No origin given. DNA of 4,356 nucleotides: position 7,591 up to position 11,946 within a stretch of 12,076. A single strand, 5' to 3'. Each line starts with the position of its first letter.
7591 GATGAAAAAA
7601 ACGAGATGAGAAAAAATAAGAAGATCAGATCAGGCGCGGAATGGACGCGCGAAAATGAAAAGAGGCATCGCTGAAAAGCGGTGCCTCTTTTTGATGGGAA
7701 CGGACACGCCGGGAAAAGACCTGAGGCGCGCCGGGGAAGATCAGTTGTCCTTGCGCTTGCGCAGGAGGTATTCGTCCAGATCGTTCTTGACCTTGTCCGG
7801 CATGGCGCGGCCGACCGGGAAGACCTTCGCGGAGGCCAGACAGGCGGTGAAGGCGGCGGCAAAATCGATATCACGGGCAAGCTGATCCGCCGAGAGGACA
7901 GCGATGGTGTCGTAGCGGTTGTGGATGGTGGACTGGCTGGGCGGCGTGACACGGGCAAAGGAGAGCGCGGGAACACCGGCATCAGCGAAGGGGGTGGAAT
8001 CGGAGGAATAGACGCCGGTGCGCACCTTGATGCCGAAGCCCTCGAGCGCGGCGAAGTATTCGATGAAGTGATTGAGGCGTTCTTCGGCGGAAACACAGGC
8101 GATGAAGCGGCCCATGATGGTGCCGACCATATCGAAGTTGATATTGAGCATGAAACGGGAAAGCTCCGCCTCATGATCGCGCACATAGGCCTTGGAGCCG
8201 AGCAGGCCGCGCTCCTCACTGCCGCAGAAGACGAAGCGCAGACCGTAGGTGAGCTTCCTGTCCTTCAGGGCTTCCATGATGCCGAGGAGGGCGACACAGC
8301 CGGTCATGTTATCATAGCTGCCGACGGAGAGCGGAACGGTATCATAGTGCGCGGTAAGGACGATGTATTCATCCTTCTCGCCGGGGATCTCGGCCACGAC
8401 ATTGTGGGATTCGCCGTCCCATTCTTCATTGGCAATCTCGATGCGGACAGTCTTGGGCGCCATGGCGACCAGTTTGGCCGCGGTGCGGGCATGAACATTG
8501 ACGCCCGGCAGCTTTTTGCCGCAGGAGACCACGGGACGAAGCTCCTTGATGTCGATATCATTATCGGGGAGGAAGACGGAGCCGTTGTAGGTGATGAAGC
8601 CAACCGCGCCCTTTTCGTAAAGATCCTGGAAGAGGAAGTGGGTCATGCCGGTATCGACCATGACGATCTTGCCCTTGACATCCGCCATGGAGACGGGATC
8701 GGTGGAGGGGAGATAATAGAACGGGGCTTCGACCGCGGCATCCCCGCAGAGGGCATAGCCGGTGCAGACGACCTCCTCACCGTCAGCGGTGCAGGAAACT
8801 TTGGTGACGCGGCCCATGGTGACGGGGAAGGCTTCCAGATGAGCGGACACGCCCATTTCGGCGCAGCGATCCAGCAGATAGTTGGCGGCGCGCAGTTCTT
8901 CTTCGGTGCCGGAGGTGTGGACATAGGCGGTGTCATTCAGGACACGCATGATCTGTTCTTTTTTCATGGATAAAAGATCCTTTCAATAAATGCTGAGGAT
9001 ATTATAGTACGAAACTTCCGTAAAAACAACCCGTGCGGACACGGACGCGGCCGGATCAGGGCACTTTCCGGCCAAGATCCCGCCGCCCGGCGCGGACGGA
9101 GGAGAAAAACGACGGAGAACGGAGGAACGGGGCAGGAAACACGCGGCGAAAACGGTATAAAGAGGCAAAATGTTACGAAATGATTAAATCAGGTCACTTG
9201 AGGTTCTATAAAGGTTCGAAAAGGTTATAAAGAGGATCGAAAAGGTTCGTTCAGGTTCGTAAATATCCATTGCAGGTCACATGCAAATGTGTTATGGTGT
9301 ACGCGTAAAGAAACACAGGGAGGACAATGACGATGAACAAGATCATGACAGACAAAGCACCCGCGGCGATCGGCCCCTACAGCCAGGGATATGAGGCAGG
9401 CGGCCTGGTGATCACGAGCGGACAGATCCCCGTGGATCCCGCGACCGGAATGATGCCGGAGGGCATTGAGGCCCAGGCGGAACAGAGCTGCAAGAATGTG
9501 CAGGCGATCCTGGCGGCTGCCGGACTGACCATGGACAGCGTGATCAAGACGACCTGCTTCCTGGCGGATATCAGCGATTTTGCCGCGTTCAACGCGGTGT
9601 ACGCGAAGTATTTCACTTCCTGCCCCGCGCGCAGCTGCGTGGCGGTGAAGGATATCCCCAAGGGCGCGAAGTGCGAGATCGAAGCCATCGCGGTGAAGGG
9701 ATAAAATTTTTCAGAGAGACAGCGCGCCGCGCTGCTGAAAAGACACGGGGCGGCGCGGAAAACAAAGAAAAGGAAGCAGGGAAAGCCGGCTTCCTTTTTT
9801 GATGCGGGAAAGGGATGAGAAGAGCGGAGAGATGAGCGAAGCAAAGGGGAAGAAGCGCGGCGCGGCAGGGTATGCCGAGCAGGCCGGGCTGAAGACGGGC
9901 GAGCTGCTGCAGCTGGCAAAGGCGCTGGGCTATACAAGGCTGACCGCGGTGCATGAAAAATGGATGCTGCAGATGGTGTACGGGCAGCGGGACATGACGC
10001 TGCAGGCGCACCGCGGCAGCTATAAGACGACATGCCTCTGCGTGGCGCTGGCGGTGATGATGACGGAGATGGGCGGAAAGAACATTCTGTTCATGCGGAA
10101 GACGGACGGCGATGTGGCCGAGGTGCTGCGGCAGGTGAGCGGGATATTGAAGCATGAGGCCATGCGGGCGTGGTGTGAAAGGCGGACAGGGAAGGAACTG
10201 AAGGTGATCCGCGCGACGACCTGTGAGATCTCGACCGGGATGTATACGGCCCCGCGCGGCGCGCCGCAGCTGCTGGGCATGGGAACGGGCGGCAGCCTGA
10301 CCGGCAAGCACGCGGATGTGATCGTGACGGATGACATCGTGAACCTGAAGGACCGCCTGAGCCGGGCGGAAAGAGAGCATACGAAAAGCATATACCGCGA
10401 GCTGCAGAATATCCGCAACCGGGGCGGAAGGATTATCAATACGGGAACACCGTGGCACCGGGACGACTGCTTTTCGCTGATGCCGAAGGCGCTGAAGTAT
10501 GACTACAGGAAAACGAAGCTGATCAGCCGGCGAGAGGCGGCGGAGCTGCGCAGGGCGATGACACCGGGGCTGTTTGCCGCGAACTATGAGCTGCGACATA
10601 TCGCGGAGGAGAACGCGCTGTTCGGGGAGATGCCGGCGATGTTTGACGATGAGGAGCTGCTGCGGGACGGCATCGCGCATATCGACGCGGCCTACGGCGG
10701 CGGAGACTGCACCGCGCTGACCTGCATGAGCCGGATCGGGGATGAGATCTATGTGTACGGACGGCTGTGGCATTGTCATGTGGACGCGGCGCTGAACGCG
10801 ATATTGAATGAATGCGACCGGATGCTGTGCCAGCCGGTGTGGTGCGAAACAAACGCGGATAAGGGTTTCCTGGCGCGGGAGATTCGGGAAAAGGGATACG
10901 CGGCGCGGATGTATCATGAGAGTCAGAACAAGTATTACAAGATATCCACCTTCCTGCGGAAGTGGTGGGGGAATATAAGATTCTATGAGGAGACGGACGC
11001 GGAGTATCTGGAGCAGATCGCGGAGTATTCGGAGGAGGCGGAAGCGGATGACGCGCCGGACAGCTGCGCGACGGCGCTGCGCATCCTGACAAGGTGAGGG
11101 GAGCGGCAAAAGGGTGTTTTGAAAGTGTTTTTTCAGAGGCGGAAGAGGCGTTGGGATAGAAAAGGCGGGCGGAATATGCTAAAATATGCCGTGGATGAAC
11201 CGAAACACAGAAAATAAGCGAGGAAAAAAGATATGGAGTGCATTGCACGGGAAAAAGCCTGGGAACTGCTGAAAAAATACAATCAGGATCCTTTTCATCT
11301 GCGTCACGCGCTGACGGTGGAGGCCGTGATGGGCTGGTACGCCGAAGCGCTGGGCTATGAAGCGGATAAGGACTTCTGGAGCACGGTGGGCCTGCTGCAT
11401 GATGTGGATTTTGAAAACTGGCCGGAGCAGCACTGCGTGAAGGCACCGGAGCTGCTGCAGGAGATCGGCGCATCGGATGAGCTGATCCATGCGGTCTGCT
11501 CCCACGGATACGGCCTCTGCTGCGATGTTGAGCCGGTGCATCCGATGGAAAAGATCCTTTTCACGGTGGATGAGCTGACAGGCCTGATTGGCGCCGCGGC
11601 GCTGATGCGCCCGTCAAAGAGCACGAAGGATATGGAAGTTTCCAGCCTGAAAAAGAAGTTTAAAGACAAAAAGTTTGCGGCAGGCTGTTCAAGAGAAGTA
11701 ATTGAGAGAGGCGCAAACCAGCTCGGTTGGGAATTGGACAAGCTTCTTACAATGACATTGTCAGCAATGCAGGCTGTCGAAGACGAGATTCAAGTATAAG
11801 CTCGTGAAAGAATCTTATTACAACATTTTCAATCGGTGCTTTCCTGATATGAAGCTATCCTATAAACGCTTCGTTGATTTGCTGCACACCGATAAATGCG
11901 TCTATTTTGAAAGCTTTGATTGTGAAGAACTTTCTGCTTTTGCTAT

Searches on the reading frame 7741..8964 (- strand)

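Call 4: search_protein_families(library=pfam, proteins=[window:7741-8964:-], max_evalue=0.1)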
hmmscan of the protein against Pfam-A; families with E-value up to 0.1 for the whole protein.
window:7741-8964:- (407 aa): 5 families
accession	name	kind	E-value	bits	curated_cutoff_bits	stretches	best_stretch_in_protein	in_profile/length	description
PF04389.22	Peptidase_M28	-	4.2e-34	118.4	21.3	1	188-370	1-190/193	Peptidase family M28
PF05343.19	Peptidase_M42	-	2.6e-06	27.1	23.2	1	217-264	133-180/292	M42 glutamyl aminopeptidase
PF01546.33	Peptidase_M20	-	2.6e-05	24.7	24.6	1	203-265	2-82/206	Peptidase family M20/M25/M40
PF16254.10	DUF4910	-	0.0037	16.6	26.6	1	193-365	63-233/247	Domain of unknown function (DUF4910)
PF02225.27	PA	-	0.0047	17.4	23.9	1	82-129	23-60/95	PA domain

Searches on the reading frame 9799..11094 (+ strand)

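Call 4: search_protein_families(library=pfam, proteins=[window:9799-11094:+], max_evalue=0.1)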
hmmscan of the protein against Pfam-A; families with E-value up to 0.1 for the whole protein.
window:9799-11094:+ (432 aa): 2 families
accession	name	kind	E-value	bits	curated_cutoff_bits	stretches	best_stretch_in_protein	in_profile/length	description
PF22530.2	Terminase-T7_RNaseH-like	-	0.0052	17.5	27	1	295-364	1-72/108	Terminase Bacteriophage T7, Ribonuclease H-like domain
PF00270.35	DEAD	-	0.08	13.1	26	0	58-203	9-146/167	DEAD/DEAH box helicase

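Call 8: search_protein_families(library=ncbifam, proteins=[window:9799-11094:+], max_evalue=0.1)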
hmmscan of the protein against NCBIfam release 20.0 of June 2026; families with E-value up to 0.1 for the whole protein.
window:9799-11094:+ (432 aa): 3 families
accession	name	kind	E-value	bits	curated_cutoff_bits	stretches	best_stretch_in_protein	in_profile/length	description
NF033889.1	termin_lrg_T7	equivalog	3.7e-17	62.3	150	1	41-229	11-192/500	phage terminase large subunit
NF008744.0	PRK11776.1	equivalog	0.014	14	524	1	35-85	14-63/460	ATP-dependent RNA helicase DbpA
TIGR01630.1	psiM2_ORF9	equivalog_domain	0.084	13.4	41.65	0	355-427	59-137/142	phage terminase large subunit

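Call 96: search_protein_families(library=phrogs, proteins=[window:9799-11094:+], max_evalue=0.001)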
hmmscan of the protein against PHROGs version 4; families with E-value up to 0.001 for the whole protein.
window:9799-11094:+ (432 aa): 4 families
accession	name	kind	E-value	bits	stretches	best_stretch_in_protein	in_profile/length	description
phrog_38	-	head and packaging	2.7e-60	205.9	1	47-431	289-704/760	terminase large subunit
phrog_17672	-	head and packaging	4.8e-09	36.6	1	55-229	57-228/395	terminase large subunit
phrog_5573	-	head and packaging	1.8e-08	35.1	1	244-428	34-232/250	terminase large subunit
phrog_4758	-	head and packaging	5.1e-07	30.3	1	155-230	141-219/243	terminase large subunit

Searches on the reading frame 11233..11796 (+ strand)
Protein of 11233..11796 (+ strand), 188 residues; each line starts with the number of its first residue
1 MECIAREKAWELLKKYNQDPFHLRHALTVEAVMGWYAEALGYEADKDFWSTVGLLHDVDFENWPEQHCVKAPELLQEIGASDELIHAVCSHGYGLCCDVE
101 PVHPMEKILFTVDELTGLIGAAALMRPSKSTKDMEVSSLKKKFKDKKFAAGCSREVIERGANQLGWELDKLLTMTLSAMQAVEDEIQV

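Call 4: search_protein_families(library=pfam, proteins=[window:11233-11796:+], max_evalue=0.1)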
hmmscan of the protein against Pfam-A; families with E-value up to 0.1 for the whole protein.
window:11233-11796:+ (188 aa): 1 family
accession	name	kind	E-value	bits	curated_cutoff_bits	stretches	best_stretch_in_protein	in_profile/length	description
PF01966.28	HD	-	0.00047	20.9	22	1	24-92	3-86/116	HD domain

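Call 96: search_protein_families(library=phrogs, proteins=[window:11233-11796:+], max_evalue=0.001)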
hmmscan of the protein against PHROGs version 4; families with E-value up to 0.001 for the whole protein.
window:11233-11796:+ (188 aa): 0 families
